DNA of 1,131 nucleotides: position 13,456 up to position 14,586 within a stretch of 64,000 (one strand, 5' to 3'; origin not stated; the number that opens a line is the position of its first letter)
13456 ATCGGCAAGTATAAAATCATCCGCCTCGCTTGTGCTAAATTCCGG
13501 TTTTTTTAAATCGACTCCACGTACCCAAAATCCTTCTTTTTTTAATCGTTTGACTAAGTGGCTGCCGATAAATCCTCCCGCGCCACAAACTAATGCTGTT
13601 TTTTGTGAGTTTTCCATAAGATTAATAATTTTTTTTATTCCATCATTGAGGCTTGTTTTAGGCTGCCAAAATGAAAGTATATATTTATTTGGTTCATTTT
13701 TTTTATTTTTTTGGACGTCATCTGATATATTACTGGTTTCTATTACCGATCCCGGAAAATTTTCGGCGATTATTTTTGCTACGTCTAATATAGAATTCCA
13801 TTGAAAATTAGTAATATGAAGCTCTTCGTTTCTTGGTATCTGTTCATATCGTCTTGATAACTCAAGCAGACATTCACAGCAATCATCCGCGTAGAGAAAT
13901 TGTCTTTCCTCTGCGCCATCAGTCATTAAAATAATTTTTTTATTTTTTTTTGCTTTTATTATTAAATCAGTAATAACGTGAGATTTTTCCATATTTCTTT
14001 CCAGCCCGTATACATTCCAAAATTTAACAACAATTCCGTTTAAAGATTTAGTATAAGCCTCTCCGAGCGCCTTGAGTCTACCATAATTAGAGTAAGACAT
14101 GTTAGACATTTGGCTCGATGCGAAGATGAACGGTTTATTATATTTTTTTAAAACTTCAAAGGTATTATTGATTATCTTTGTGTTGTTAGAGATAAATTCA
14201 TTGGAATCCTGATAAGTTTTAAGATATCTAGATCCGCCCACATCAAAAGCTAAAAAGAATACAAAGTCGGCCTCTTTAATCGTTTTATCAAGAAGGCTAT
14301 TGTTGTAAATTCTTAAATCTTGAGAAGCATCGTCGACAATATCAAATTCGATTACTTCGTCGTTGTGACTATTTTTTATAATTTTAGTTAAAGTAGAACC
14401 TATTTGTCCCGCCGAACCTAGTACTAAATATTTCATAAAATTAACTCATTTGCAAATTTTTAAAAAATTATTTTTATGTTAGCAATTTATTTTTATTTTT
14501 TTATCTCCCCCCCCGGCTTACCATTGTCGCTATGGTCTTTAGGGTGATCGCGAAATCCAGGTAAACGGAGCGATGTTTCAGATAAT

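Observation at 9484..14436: RmlD-like/GDP-mannose-3,5-epimerase fusion in the same locus as a GT11 enzyme: possible L-galactose (or unusual 6-deoxy-L-hexose) glycan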

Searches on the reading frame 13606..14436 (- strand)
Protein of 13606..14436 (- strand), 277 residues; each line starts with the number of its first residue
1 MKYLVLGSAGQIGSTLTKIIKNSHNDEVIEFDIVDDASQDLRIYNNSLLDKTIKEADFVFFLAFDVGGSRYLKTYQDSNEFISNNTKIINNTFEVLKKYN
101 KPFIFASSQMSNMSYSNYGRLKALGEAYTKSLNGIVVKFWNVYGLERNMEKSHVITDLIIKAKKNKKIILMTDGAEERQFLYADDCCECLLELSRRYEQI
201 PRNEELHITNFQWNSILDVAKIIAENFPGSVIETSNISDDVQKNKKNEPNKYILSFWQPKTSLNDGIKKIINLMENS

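Call 6: search_solved_structures(query=window:13606-14436:-, max_evalue=0.01, show_alignments=2)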
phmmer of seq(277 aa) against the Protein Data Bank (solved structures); distinct sequences matched with E-value up to 0.01: 22.
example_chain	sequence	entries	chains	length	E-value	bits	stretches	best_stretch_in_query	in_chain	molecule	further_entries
4lk3_A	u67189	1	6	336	4.9e-09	39.3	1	134-273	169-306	UDP-glucuronic acid decarboxylase 1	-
4gll_A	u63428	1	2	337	5.3e-09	39.2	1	134-273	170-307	UDP-glucuronic acid decarboxylase 1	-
4m55_A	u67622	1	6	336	5.6e-09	39.2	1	135-273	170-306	UDP-glucuronic acid decarboxylase 1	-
2b69_A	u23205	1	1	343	5.7e-09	39.1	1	134-273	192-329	UDP-glucuronate decarboxylase 1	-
6vo6_A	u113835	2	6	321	2.8e-07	33.6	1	115-272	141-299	Putative sugar-nucleotide epimerase/dehydratease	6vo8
3aw9_A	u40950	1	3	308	7.2e-07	32.3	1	115-225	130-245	NAD-dependent epimerase/dehydratase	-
3icp_A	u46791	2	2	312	2.6e-06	30.4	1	116-225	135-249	NAD-dependent epimerase/dehydratase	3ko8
6zl6_A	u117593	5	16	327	2.7e-06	30.3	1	49-268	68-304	Epimerase domain-containing protein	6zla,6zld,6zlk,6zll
6zlj_A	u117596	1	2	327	5.2e-06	29.4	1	114-268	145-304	Epimerase domain-containing protein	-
6bwl_A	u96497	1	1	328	9.1e-06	28.6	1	125-269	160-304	Pal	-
8sg0_A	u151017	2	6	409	1.6e-05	27.8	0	39-110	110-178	GDP-mannose 3,5-epimerase | GDP-mannose 3,5 epimerase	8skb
2c54_A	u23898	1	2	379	4.5e-05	26.4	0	38-147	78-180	GDP-MANNOSE-3', 5'-EPIMERASE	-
2c59_A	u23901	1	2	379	7.1e-05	25.7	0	38-122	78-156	GDP-MANNOSE-3', 5'-EPIMERASE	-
2c5e_A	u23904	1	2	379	7.4e-05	25.7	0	38-122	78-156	GDP-MANNOSE-3', 5'-EPIMERASE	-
2c5a_A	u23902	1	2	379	0.00011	25.1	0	38-110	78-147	GDP-MANNOSE-3', 5'-EPIMERASE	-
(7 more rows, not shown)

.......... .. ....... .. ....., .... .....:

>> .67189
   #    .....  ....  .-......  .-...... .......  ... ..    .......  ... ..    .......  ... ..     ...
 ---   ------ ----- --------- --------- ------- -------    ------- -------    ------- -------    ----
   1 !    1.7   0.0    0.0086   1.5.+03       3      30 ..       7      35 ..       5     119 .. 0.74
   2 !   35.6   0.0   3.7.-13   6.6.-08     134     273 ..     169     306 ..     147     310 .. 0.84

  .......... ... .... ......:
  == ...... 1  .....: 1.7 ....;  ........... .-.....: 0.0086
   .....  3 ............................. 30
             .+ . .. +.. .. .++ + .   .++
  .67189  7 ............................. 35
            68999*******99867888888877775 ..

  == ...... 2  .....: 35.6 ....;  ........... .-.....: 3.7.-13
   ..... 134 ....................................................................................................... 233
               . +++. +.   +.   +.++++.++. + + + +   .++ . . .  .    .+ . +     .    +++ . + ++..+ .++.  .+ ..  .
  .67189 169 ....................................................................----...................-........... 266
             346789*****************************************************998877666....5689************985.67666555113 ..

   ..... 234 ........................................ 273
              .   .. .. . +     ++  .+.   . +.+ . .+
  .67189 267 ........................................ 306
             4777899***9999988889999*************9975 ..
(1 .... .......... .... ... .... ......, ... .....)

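Call 14: find_homologous_proteins(query=window:13606-14436:-, max_evalue=0.001)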
Query seq(277 aa) (277 aa): 7993 proteins with E <= 0.001 among 8000 candidates; the best 120 are listed.
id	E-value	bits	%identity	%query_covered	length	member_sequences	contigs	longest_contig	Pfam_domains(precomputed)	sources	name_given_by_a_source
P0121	3.1e-127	442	70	99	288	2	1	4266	PF01370.28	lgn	-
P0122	1.6e-122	426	68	100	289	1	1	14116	PF01370.28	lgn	-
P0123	2.7e-121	422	68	99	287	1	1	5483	PF01370.28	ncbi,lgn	-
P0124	7.4e-121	421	68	99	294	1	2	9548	PF01370.28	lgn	-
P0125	1.4e-120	420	69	100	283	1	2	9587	PF01370.28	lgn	-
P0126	6.4e-120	418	67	99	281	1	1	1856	PF16363.12,PF01370.28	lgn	-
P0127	8.2e-120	417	66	100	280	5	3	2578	PF01370.28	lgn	-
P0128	9.7e-120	417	67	99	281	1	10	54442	PF16363.12,PF01370.28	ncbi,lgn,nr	ncbi:MAG: Epimerase protein [Patescibacteria group bacterium]|nr:Epimerase protein [Patescibacteria 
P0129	1.0e-119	417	68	99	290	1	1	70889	PF01370.28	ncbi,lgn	ncbi:MAG: NAD(P)-dependent oxidoreductase [Minisyncoccia bacterium]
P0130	1.5e-118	413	65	100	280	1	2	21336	PF16363.12,PF01370.28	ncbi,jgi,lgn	jgi:nucleoside-diphosphate-sugar epimerase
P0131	5.5e-118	411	67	99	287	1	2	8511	PF01370.28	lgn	-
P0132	2.2e-117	409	65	100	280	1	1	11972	PF16363.12,PF01370.28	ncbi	-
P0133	6.3e-117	408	65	99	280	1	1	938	PF16363.12,PF01370.28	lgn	-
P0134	1.2e-116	407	65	99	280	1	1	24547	PF16363.12,PF01370.28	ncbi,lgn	-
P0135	1.7e-116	406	64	99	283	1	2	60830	PF16363.12,PF01370.28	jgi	jgi:nucleoside-diphosphate-sugar epimerase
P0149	1.3e-113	397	65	99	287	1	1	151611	PF01370.28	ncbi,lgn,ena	-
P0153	7.9e-113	394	64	97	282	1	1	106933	PF01370.28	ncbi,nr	ncbi:MAG: NAD(P)-dependent oxidoreductase [Gammaproteobacteria bacterium]|nr:NAD(P)-dependent oxidor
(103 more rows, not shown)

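Call 15: find_encoding_contigs(protein=P0149, flank=10000, max_places=3)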
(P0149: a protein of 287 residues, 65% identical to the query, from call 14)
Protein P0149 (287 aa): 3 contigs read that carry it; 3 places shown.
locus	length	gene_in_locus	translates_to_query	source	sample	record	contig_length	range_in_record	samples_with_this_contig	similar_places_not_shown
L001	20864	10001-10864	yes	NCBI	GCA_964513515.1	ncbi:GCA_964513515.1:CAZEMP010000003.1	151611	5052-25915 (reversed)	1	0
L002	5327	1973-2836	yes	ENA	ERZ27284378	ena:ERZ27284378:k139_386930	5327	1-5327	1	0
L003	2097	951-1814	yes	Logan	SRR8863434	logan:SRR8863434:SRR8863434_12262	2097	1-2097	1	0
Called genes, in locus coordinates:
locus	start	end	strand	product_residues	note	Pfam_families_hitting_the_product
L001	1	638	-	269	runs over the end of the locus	PF00456:Transketolase_N, PF00676:E1_dh (weak), PF13292:DXP_synthase_N (weak)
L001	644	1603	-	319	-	PF01370:Epimerase, PF16363:GDP_Man_Dehyd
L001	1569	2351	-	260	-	PF00483:NTP_transferase, PF12804:NTP_transf_3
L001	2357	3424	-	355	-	PF01073:3Beta_HSD (weak), PF01370:Epimerase, PF02719:Polysacc_synt_2, PF04321:RmlD_sub_bind, PF16363:GDP_Man_Dehyd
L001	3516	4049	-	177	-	-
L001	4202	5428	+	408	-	PF01041:DegT_DnrJ_EryC1, PF01212:Beta_elim_lyase (weak), PF00155:Aminotran_1_2, PF01053:Cys_Met_Meta_PP (weak)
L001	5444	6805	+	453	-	PF01943:Polysacc_synt, PF13440:Polysacc_synt_3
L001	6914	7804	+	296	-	PF00535:Glycos_transf_2, PF13641:Glyco_tranf_2_3 (weak)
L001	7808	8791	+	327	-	PF05050:Methyltransf_21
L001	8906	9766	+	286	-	PF08759:GT-D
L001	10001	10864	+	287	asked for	PF01370:Epimerase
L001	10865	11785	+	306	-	PF05050:Methyltransf_21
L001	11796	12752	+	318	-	-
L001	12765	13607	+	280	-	PF05050:Methyltransf_21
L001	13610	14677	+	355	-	PF18025:FucT_N, PF00852:Glyco_transf_10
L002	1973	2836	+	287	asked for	PF01370:Epimerase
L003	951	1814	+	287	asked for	PF01370:Epimerase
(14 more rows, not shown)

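Call 16: find_encoding_contigs(protein=P0135, flank=10000, max_places=3)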
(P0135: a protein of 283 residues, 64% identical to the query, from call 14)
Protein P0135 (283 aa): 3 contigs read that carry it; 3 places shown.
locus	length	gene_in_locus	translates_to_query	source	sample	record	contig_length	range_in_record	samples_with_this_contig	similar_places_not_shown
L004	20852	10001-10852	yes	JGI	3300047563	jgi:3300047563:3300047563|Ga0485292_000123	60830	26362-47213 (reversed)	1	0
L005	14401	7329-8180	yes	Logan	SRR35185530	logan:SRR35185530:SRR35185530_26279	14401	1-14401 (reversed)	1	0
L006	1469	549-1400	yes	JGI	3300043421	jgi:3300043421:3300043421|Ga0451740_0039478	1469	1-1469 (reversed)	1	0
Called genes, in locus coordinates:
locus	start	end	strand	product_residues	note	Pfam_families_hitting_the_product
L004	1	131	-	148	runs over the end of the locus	PF02590:SPOUT_MTase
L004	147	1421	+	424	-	PF00814:TsaD, PF22521:HypF_C_2 (weak)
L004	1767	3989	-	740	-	PF04932:Wzy_C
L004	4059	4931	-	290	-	PF01531:Glyco_transf_11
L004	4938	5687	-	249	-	PF03269:DUF268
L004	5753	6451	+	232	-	PF05704:Caps_synth, PF12919:TcdA_TcdB (faint), PF04488:Gly_transf_sug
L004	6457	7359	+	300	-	PF05575:V_cholerae_RfbT (weak), PF05050:Methyltransf_21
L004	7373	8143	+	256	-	PF00535:Glycos_transf_2, PF10111:Glyco_tranf_2_2 (weak), PF13641:Glyco_tranf_2_3 (weak)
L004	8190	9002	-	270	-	PF00316:FBPase (weak)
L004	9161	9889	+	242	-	-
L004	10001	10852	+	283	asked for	PF01370:Epimerase, PF16363:GDP_Man_Dehyd (faint)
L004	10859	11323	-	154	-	PF00293:NUDIX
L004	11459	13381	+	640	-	PF01073:3Beta_HSD (weak), PF01370:Epimerase, PF16363:GDP_Man_Dehyd, PF00535:Glycos_transf_2, PF13641:Glyco_tranf_2_3 (weak)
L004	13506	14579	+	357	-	PF00483:NTP_transferase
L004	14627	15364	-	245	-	PF05711:TylF, PF13578:Methyltransf_24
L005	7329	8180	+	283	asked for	PF01370:Epimerase, PF16363:GDP_Man_Dehyd (faint)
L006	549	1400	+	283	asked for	PF01370:Epimerase, PF16363:GDP_Man_Dehyd (faint)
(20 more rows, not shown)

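Call 17: find_encoding_contigs(protein=P0153, flank=10000, max_places=3)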
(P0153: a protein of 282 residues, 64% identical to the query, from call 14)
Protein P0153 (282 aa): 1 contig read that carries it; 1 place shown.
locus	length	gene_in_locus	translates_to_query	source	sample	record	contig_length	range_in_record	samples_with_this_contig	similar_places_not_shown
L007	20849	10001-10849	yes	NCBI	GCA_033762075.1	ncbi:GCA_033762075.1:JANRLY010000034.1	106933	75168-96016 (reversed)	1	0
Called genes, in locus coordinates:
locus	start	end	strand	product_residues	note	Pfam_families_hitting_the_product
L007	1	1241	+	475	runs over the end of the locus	PF00483:NTP_transferase, PF12804:NTP_transf_3, PF22640:ManC_GMP_beta-helix, PF01050:MannoseP_isomer, PF07883:Cupin_2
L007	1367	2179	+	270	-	PF01027:Bax1-I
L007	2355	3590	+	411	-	-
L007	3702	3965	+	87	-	-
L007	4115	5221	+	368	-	PF00953:Glycos_transf_4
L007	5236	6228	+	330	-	PF01073:3Beta_HSD, PF01370:Epimerase, PF05368:NmrA (faint), PF16363:GDP_Man_Dehyd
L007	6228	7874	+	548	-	PF00795:CN_hydrolase, PF02540:NAD_synthase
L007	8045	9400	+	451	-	PF03721:UDPG_MGDP_dh_N, PF00984:UDPG_MGDP_dh, PF03720:UDPG_MGDP_dh_C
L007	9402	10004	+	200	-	PF28549:NDPSase_N, PF00293:NUDIX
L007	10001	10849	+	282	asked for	PF01370:Epimerase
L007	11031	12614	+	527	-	PF00534:Glycos_transf_1, PF13692:Glyco_trans_1_4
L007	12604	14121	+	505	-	PF01943:Polysacc_synt, PF13440:Polysacc_synt_3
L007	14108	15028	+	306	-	PF00535:Glycos_transf_2, PF10111:Glyco_tranf_2_2, PF13641:Glyco_tranf_2_3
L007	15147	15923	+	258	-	PF05575:V_cholerae_RfbT, PF01135:PCMT (weak), PF05050:Methyltransf_21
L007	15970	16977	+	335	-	PF01370:Epimerase, PF16363:GDP_Man_Dehyd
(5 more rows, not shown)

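Call 25: search_solved_structures(query=A1, max_evalue=0.001, show_alignments=3)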
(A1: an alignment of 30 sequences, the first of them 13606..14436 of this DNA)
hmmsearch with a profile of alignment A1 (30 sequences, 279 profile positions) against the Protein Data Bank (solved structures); distinct sequences matched with E-value up to 0.001: 50.
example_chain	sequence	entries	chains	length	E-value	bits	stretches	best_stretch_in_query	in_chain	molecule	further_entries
3aw9_A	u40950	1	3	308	7.8e-13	52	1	1-226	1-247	NAD-dependent epimerase/dehydratase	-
3icp_A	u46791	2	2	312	1.9e-11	47.4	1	115-226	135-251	NAD-dependent epimerase/dehydratase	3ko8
6bwl_A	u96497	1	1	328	4.3e-11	46.2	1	125-274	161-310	Pal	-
8rdg_A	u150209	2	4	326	3.2e-10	43.4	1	116-226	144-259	SDR family NAD(P)-dependent oxidoreductase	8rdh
4lk3_A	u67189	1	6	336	4.5e-10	42.9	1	117-275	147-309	UDP-glucuronic acid decarboxylase 1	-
4m55_A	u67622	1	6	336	1.1e-09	41.6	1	134-275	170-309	UDP-glucuronic acid decarboxylase 1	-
4gll_A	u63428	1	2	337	1.2e-09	41.6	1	134-275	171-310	UDP-glucuronic acid decarboxylase 1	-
8rdi_A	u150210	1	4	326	1.2e-09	41.5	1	128-226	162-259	SDR family NAD(P)-dependent oxidoreductase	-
2b69_A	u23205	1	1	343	1.2e-09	41.5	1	134-275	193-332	UDP-glucuronate decarboxylase 1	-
8ewu_A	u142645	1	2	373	3.7e-09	39.9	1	163-275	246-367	GDP-L-fucose synthase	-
2c59_A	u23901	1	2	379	3.8e-09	39.9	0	135-268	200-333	GDP-MANNOSE-3', 5'-EPIMERASE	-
2c54_A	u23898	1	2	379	4.7e-09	39.6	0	136-268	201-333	GDP-MANNOSE-3', 5'-EPIMERASE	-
2c5a_A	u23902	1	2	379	5e-09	39.5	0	136-268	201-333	GDP-MANNOSE-3', 5'-EPIMERASE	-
2c5e_A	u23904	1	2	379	5.9e-09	39.2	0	135-268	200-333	GDP-MANNOSE-3', 5'-EPIMERASE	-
6zl6_A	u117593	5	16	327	8.4e-09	38.7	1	1-226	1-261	Epimerase domain-containing protein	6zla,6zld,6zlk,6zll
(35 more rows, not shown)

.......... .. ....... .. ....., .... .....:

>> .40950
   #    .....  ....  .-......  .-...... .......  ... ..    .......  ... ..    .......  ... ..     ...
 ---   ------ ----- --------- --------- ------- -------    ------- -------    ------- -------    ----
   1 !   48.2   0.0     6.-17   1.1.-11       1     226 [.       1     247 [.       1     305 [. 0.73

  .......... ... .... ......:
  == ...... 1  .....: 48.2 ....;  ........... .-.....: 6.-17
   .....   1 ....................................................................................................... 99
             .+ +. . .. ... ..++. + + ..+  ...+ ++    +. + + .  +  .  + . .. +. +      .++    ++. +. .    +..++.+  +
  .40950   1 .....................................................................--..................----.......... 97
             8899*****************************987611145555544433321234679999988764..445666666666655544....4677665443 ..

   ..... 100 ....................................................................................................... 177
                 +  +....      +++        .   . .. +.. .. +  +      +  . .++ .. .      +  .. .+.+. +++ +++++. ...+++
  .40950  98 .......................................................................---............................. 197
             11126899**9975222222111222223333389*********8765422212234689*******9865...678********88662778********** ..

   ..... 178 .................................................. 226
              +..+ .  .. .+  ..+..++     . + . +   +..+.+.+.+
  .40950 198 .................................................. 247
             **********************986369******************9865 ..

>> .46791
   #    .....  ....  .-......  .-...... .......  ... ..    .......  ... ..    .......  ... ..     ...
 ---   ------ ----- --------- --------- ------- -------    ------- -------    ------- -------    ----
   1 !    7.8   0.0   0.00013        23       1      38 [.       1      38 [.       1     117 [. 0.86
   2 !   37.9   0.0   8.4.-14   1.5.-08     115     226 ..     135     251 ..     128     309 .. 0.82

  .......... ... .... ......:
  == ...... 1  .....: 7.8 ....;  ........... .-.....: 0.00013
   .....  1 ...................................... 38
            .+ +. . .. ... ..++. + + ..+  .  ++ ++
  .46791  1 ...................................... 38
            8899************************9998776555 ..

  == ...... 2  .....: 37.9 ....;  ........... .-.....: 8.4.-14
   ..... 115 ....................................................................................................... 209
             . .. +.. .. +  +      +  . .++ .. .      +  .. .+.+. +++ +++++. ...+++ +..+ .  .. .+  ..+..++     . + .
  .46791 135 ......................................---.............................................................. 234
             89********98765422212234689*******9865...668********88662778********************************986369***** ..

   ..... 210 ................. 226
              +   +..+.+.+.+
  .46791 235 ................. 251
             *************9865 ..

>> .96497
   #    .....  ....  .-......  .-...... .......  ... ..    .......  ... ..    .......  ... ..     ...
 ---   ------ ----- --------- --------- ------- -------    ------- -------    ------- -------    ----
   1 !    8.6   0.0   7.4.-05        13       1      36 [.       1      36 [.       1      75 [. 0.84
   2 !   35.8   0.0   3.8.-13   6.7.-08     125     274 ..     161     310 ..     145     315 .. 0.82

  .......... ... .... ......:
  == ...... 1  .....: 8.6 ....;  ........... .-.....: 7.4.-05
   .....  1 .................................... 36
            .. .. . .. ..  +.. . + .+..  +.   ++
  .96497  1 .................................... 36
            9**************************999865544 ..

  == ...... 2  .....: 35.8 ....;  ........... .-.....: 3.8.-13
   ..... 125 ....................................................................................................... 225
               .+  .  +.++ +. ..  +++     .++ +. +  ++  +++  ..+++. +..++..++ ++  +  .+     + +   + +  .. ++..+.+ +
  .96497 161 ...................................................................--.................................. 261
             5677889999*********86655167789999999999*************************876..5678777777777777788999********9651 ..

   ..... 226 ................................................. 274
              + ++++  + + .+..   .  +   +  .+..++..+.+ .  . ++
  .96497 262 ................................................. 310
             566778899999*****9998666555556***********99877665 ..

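Call 27: find_related_loci(query=A1, collection=genome_contigs, flank=10000)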
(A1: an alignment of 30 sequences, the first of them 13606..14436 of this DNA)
Query A1 (277 aa) in genome_contigs; peptide patterns used: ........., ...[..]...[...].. (x = any residue, [..] = any of these).
72 stretches matched a pattern; 72 encode a relative of the query (tblastn E <= 1e-3); 70 distinct loci.
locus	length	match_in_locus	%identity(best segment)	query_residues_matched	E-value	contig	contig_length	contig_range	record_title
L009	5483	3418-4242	68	1-275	1e-128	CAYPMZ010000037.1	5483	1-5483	MAG TPA_asm: uncultured Candidatus Saccharibacteria bacterium isolate SRP193066_co2_69 genome assembly, contig: NODE_775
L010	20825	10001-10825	68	1-275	7e-127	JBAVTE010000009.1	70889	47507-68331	MAG: Minisyncoccia bacterium isolate MFD03852_ilm_asm_bin17 k127_174676, whole genome shotgun sequence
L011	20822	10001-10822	67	1-274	6e-127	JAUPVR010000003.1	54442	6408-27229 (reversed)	MAG: Patescibacteria group bacterium isolate erpe_2018_sw_33hr_WHONDRS-SW48-000096_A_bin.20 scaffold_35, whole genome sh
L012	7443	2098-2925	70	1-275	3e-125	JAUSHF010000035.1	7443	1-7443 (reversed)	MAG: bacterium isolate E14_metabat.bin.175 E14_k141_593573, whole genome shotgun sequence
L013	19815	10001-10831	65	1-277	2e-124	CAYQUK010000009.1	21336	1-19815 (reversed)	MAG TPA_asm: uncultured Candidatus Saccharibacteria bacterium isolate SRP170004_co1_235 genome assembly, contig: NODE_37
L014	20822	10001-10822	65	1-274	2e-123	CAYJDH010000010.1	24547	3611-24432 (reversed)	MAG TPA_asm: uncultured Candidatus Saccharibacteria bacterium isolate ERP123247_co1_83 genome assembly, contig: NODE_122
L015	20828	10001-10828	66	1-275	2e-123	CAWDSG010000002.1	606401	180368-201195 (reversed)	MAG: uncultured bacterium isolate MFD03726.bin.1.60 genome assembly, contig: contig_80216, whole genome shotgun sequence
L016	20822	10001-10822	64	1-275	1e-122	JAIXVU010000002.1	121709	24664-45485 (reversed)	MAG: bacterium isolate D1_MAG_00076 pond_D1_MAG_00076_000000000012, whole genome shotgun sequence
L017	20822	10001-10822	63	1-275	4e-120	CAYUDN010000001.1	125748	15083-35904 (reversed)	MAG TPA_asm: uncultured Candidatus Saccharibacteria bacterium isolate SRP278252_co1_764 genome assembly, contig: NODE_13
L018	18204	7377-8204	62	1-277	2e-119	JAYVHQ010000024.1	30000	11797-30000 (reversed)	MAG: Candidatus Kaiserbacteria bacterium isolate GL49_Down_metabinner_27 GL49_Down_metabinner_27_23, whole genome shotgu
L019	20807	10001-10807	64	1-270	8e-119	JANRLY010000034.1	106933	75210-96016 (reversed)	MAG: Gammaproteobacteria bacterium isolate bins.490 k141_3977776, whole genome shotgun sequence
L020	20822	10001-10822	65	1-274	1e-118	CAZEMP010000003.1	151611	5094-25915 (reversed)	MAG TPA_asm: uncultured Candidatus Saccharibacteria bacterium isolate SRP178908_co1_101 genome assembly, contig: NODE_34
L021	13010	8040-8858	62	1-274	1e-117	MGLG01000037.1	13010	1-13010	MAG: Candidatus Yanofskybacteria bacterium RIFOXYD1_FULL_42_10 rifoxyd1_full_scaffold_5604, whole genome shotgun sequenc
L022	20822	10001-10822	63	1-275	5e-116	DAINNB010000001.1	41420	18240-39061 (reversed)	MAG TPA_asm: Chlamydiales bacterium isolate CTOTU1218 NODE_325_length_41420_cov_6.698320, whole genome shotgun sequence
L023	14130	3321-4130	62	1-271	2e-114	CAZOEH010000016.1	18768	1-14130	MAG TPA_asm: uncultured Desulfonema sp. isolate SRP062349_co5_33 genome assembly, contig: NODE_924_length_18768_cov_8.84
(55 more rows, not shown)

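Call 33: predict_structure(alignment_id=A1)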
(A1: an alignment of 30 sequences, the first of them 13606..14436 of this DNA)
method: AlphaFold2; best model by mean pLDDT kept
length: 277 residues; sequences in the alignment: 30
mean_pLDDT: 91.1   pTM: 0.89
mean pLDDT of the five models: 91.1, 89.6, 89.1, 89.0, 87.7
residues with pLDDT >= 90: 195; 70-90: 75; 50-70: 7; < 50: 0
segments of 3 or more residues with pLDDT < 50: none
pLDDT, mean of each block of 10 residues (from residue 1): 95 95 94 95 97 98 82 89 95 98 88 82 93 92 88 90 94 88 95 95 85 91 96 87 71 91 96 90
secondary structure, 60 per line:
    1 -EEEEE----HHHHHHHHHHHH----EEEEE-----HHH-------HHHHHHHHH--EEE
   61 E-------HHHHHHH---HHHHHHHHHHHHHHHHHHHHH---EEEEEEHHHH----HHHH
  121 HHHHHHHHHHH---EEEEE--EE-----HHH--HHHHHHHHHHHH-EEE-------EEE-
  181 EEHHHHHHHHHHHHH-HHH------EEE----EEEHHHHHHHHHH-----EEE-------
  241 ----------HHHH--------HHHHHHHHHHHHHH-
elements in order: E2-6 H11-22 E27-31 H47-55 E58-61 H69-75 H79-99 E103-108 H109-112 H117-131 E135-139 H154-165 E167-169 E177-179 H183-195 E206-208 E213-215 H216-225 E231-233 H251-254 H263-276
